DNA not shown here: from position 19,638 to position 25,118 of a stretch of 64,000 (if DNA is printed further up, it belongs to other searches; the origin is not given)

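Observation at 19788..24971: A 1727-aa single-polypeptide regulator fusing a Ser/Thr kinase, STAND-like ATPase, TPR, GAF, and a sigma-54 enhancer-binding module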

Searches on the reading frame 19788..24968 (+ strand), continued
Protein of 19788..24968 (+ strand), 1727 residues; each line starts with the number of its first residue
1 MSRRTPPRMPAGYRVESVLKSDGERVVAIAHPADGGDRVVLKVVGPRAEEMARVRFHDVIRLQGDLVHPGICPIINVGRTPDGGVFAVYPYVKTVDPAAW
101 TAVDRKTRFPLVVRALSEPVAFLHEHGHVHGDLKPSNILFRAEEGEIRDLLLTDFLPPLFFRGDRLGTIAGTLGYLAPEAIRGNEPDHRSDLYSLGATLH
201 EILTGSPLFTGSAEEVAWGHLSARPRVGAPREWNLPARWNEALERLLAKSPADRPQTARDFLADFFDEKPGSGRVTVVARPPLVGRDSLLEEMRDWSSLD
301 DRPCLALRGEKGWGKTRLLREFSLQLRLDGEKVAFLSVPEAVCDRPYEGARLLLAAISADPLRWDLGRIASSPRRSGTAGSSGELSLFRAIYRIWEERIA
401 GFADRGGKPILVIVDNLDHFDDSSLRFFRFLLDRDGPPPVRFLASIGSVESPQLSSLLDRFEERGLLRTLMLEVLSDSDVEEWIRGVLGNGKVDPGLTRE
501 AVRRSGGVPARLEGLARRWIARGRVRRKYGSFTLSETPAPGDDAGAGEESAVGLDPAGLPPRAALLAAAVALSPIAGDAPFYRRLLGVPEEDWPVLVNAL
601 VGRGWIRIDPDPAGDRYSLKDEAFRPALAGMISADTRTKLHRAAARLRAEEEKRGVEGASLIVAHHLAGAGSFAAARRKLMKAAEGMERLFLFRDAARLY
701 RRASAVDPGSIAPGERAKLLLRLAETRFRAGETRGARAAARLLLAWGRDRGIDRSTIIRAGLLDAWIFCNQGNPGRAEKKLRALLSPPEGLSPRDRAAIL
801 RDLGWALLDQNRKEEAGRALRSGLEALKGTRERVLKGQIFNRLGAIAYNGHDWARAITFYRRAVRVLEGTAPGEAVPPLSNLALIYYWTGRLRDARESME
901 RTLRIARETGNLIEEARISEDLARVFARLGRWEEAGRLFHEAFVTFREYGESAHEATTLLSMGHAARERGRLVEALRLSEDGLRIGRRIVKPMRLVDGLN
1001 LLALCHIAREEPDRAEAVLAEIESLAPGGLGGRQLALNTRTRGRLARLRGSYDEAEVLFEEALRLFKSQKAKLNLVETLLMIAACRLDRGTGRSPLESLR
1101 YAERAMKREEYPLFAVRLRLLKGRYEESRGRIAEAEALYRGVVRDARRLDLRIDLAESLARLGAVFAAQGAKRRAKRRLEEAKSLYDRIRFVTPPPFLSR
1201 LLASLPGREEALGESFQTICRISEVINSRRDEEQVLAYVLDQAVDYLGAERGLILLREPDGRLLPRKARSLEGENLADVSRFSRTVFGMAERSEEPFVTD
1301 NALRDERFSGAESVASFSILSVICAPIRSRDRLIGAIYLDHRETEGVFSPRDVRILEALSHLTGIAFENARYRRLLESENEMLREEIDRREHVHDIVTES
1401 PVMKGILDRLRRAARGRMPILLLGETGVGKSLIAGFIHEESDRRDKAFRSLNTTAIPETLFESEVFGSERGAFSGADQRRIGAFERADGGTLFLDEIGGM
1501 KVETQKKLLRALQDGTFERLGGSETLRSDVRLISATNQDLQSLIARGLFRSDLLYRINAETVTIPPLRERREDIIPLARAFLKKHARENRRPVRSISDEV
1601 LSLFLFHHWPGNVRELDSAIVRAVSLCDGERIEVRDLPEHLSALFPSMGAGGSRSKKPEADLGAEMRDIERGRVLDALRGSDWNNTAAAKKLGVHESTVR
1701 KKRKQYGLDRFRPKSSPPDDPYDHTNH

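Call 19: find_encoding_contigs(protein=P0002, flank=10000, max_places=2)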
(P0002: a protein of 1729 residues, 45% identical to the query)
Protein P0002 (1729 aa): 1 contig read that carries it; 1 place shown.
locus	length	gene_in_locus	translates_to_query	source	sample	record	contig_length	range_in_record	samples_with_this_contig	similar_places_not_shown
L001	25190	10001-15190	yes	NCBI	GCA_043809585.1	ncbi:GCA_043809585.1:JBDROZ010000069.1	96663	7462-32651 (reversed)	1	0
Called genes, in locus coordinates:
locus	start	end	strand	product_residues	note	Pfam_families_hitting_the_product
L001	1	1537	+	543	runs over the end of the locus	PF00171:Aldedh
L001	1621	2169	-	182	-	-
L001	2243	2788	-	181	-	-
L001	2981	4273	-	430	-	PF06739:SBBP (faint), PF13360:PQQ_2, PF13860:FlgD_ig (weak)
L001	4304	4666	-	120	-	-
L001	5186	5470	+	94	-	PF00076:RRM_1, PF26250:RRM_RdRP1_2 (weak)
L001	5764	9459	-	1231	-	PF08126:Propeptide_C25, PF01364:Peptidase_C25, PF13860:FlgD_ig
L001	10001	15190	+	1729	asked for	PF00069:Pkinase, PF07714:PK_Tyr_Ser-Thr, PF13191:AAA_16, PF17874:TPR_MalT, PF13424:TPR_12, PF01590:GAF, PF13185:GAF_2, PF00158:Sigma54_activat, +12 more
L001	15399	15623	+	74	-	-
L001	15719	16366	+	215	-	PF14532:Sigma54_activ_2, PF00158:Sigma54_activat (weak)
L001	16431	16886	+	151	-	PF00072:Response_reg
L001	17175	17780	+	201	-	-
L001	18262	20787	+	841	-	PF01564:Spermine_synth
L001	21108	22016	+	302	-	PF13860:FlgD_ig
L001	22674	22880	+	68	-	-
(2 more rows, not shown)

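Call 20: find_encoding_contigs(protein=P0004, flank=10000, max_places=2)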
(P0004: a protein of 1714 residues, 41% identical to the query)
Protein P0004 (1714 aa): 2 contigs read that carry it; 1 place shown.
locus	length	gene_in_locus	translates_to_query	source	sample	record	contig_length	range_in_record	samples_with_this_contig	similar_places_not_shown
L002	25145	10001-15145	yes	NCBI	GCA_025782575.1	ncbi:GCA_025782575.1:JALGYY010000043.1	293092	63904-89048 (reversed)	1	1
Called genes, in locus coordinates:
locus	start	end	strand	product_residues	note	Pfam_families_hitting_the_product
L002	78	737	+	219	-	-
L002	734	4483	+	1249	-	PF08309:LVIVD (faint), PF13860:FlgD_ig (weak)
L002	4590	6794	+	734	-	PF23139:OB_YrrC, PF14520:HHH_5 (weak), PF14490:HHH_RecD2, PF13086:AAA_11 (weak), PF13245:AAA_19, PF13604:AAA_30, PF18335:SH3_13, PF13538:UvrD_C_2, +5 more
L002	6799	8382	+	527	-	PF02366:PMT, PF13231:PMT_2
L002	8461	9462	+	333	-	PF14378:PAP2_3, PF01569:PAP2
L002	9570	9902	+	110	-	PF00085:Thioredoxin, PF14595:Thioredoxin_9 (weak), PF13098:Thioredoxin_2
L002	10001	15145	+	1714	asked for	PF00069:Pkinase, PF07714:PK_Tyr_Ser-Thr, PF13191:AAA_16, PF17874:TPR_MalT, PF01590:GAF, PF13185:GAF_2, PF00158:Sigma54_activat, PF14532:Sigma54_activ_2, +11 more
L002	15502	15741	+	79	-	-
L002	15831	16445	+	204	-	PF14532:Sigma54_activ_2 (weak)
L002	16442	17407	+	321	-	-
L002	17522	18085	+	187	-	PF03167:UDG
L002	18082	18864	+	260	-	PF06750:A24_N_bact, PF01478:Peptidase_A24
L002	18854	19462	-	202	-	PF01728:FtsJ, PF13489:Methyltransf_23 (weak), PF13649:Methyltransf_25 (weak), PF13847:Methyltransf_31 (weak)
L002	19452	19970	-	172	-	PF00359:PTS_EIIA_2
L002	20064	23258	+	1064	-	PF12895:ANAPC3 (faint), PF13428:TPR_14 (faint), PF13432:TPR_16 (faint), PF07719:TPR_2 (faint), PF13181:TPR_8 (faint), PF14559:TPR_19 (faint)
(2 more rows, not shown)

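Call 26: find_encoding_contigs(protein=P0003, flank=10000, max_places=2)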
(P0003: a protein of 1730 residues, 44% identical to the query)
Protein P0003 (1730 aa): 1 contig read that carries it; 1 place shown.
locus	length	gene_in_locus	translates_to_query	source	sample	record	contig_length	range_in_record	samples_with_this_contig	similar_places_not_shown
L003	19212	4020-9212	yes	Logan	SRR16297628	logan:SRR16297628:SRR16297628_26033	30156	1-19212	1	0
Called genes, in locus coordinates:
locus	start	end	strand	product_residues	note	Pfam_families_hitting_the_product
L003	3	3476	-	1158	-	?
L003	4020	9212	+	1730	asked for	PF00069:Pkinase, PF07714:PK_Tyr_Ser-Thr, PF13191:AAA_16, PF17874:TPR_MalT, PF13424:TPR_12, PF01590:GAF, PF13185:GAF_2, PF00158:Sigma54_activat, +13 more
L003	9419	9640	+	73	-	-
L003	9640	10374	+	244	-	PF14532:Sigma54_activ_2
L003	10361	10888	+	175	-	PF00072:Response_reg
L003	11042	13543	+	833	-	PF01564:Spermine_synth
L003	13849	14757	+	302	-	PF13860:FlgD_ig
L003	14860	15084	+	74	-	-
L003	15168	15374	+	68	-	-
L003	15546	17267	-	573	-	PF13860:FlgD_ig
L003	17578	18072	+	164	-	PF06347:SH3_4, PF08239:SH3_3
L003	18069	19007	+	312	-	PF01435:Peptidase_M48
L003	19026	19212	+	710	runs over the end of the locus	PF05226:CHASE2, PF00211:Guanylate_cyc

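Call 35: find_encoding_contigs(protein=P0005, flank=6000, max_places=1)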
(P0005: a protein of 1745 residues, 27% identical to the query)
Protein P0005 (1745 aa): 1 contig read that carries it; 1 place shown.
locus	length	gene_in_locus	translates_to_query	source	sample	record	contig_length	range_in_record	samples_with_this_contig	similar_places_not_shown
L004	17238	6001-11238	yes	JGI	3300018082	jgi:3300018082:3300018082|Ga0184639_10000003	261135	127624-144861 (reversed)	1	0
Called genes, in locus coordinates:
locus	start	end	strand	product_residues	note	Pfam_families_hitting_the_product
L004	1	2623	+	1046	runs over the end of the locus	PF00873:ACR_tran, PF03176:MMPL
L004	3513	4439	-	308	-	-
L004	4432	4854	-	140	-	-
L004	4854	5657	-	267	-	-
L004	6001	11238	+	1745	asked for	PF00069:Pkinase, PF07714:PK_Tyr_Ser-Thr, PF13191:AAA_16, PF13424:TPR_12, PF01590:GAF, PF13185:GAF_2, PF13492:GAF_3, PF00158:Sigma54_activat, +16 more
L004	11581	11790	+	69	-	-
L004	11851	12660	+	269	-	PF25601:AAA_lid_14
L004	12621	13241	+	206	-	PF08220:HTH_DeoR (faint), PF08279:HTH_11 (weak)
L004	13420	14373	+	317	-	PF08279:HTH_11, PF13280:WYL, PF25583:WCX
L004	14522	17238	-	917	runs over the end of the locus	PF13585:CHU_C (faint), PF18962:Por_Secre_tail (weak), PF13860:FlgD_ig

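Call 36: find_encoding_contigs(protein=P0010, flank=6000, max_places=1)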
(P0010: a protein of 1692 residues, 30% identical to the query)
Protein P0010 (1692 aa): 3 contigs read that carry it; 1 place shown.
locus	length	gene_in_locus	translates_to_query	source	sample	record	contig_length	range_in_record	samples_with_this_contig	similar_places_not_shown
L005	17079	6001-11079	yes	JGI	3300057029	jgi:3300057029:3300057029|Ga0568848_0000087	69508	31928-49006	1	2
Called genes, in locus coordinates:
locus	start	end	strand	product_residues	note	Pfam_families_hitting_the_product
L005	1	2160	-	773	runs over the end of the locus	PF00930:DPPIV_N, PF00561:Abhydrolase_1 (faint), PF00326:Peptidase_S9, PF12146:Hydrolase_4 (faint)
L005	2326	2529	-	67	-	-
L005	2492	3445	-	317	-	PF01978:TrmB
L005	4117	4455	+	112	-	PF00076:RRM_1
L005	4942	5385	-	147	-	-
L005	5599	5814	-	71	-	-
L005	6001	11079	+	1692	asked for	PF00069:Pkinase, PF07714:PK_Tyr_Ser-Thr, PF13191:AAA_16, PF13424:TPR_12, PF17874:TPR_MalT, PF01590:GAF, PF13185:GAF_2, PF13492:GAF_3, +10 more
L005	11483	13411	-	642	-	PF00072:Response_reg, PF00308:Bac_DnaA, PF01695:IstB_IS21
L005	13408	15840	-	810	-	PF00989:PAS, PF08448:PAS_4, PF13426:PAS_9, PF08448:PAS_4, PF00989:PAS, PF13426:PAS_9, PF01590:GAF, PF13185:GAF_2, +9 more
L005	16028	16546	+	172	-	-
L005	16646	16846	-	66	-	-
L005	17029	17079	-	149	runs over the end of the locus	PF01022:HTH_5, PF01047:MarR, PF12802:MarR_2 (weak), PF12840:HTH_20, PF13404:HTH_AsnC-type (weak), PF13412:HTH_24, PF25212:HVO_A0114 (weak), PF08279:HTH_11, +3 more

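Call 37: find_encoding_contigs(protein=P0064, flank=6000, max_places=1)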
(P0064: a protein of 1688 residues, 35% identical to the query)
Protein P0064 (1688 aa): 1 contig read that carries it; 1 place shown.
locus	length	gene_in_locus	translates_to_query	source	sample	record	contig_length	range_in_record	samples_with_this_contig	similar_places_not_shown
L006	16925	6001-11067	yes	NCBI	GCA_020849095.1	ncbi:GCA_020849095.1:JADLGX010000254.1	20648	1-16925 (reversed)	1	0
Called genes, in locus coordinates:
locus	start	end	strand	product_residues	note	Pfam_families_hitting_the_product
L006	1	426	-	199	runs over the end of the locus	-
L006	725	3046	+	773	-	PF13620:CarboxypepD_reg, PF07715:Plug (weak), PF00593:TonB_dep_Rec_b-barrel, PF14905:OMP_b-brl_3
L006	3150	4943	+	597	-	PF03935:SKN1_KRE6_Sbg1 (faint), PF26113:GH16_XgeA (weak), PF13860:FlgD_ig (weak)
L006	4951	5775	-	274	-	PF13860:FlgD_ig (weak)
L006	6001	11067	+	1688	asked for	PF00069:Pkinase, PF07714:PK_Tyr_Ser-Thr, PF13191:AAA_16, PF01590:GAF, PF13185:GAF_2, PF13492:GAF_3, PF00158:Sigma54_activat, PF14532:Sigma54_activ_2, +6 more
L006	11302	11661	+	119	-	-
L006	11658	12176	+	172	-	PF00158:Sigma54_activat (weak)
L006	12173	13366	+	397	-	PF00989:PAS (faint), PF13188:PAS_8 (weak), PF02518:HATPase_c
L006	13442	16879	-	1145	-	PF07494:Reg_prop (faint), PF07495:Y_Y_Y, PF00512:HisKA, PF02518:HATPase_c, PF00072:Response_reg, PF12833:HTH_18, PF00165:HTH_AraC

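Call 38: find_encoding_contigs(protein=P0038, flank=6000, max_places=1)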
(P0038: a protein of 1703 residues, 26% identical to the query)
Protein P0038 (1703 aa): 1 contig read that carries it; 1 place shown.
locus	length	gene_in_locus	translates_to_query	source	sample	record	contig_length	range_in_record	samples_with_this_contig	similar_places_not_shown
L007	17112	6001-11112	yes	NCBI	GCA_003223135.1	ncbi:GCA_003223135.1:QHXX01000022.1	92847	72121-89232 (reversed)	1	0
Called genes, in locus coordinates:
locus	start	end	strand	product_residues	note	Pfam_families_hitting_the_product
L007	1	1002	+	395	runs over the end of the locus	-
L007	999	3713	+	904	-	PF03412:Peptidase_C39, PF00005:ABC_tran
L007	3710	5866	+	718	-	PF00005:ABC_tran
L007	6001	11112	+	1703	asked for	PF00069:Pkinase, PF07714:PK_Tyr_Ser-Thr, PF13185:GAF_2, PF01590:GAF, PF13492:GAF_3, PF00158:Sigma54_activat, PF14532:Sigma54_activ_2, PF25601:AAA_lid_14, +6 more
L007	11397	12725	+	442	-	PF00158:Sigma54_activat, PF01078:Mg_chelatase (faint), PF13191:AAA_16 (faint), PF14532:Sigma54_activ_2, PF00004:AAA (weak), PF07728:AAA_5, PF25601:AAA_lid_14, PF02954:HTH_8 (weak)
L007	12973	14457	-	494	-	PF01590:GAF, PF13185:GAF_2, PF01590:GAF (weak)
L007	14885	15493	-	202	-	-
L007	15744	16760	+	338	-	PF10609:ParA, PF00142:Fer4_NifH (faint), PF01656:CbiA, PF13614:AAA_31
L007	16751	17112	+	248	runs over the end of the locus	PF00142:Fer4_NifH (weak), PF01656:CbiA, PF02374:ArsA_ATPase (faint), PF06564:CBP_BcsQ, PF09140:MipZ (weak), PF10609:ParA (weak), PF13614:AAA_31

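Call 47: find_related_loci(query=P0001, collection=genome_contigs, flank=5000)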
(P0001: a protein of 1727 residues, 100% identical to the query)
Query P0001 (1727 aa) in genome_contigs; peptide patterns used: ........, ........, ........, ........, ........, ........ (x = any residue, [..] = any of these).
68 stretches matched a pattern; 3 encode a relative of the query (tblastn E <= 1e-3); 3 distinct loci.
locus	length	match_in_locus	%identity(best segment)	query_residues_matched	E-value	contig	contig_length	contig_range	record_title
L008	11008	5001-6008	42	1376-1712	2e-70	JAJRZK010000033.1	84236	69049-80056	MAG: Nitrospirae bacterium isolate Dive96_bin4.192 k141_2380601, whole genome shotgun sequence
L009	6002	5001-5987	43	1378-1709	3e-68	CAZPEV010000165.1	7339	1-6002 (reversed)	MAG TPA_asm: uncultured Ignavibacteriales bacterium isolate binchicken_co261_18 genome assembly, contig: NODE_795_length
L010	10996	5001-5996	29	13-336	1e-17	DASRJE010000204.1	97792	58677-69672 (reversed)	MAG TPA_asm: Vicinamibacterales bacterium isolate SMAG_U10128 k141_586476, whole genome shotgun sequence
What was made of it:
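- Tried and rejected: GTDB genome scan with the protein (call 47).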
